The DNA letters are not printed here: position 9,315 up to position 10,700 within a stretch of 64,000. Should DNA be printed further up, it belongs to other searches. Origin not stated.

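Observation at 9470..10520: Intein with embedded endonuclease inside the portal gene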

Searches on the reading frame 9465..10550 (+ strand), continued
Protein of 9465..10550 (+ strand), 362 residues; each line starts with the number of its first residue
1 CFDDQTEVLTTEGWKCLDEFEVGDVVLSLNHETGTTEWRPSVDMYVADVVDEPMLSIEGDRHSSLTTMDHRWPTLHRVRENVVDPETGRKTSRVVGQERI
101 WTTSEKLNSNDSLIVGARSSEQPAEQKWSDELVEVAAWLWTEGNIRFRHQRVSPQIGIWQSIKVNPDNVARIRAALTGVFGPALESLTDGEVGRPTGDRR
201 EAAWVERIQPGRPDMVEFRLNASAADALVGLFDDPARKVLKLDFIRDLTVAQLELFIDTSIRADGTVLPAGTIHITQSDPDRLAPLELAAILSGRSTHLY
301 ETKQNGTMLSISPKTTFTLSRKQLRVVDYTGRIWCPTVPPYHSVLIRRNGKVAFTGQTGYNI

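Call 67: search_protein_representatives(alignment_id=A2)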
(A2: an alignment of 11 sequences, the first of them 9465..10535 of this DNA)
Query: 11 sequences, 574 profile positions. Proteins with E-value up to 0.001 (for the whole library): 18705; up to 1e-10: 12507; up to 1e-30: 2963. The best 150 are listed.
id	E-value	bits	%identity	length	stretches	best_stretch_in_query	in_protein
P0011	4.5e-244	828.1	-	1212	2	59-478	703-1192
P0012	1.7e-234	796.4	-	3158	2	62-394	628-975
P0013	2.0e-210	716.9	-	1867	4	59-405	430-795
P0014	1.7e-206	704.0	-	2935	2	60-414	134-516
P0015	8.9e-204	695.0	-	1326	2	59-393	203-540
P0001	1.9e-197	674.1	-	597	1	61-573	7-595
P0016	3.9e-195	666.5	-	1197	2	63-407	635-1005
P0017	1.1e-187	641.8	-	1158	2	44-409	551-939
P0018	4.9e-172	590.2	-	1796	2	60-404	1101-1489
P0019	2.1e-171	588.2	-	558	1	1-501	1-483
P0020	1.4e-170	585.4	-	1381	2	61-394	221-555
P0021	7.2e-165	566.5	-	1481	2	50-394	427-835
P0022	1.7e-162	558.7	-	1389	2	62-443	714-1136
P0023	1.0e-160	552.8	-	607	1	8-490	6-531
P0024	2.0e-157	542.0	-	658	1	7-504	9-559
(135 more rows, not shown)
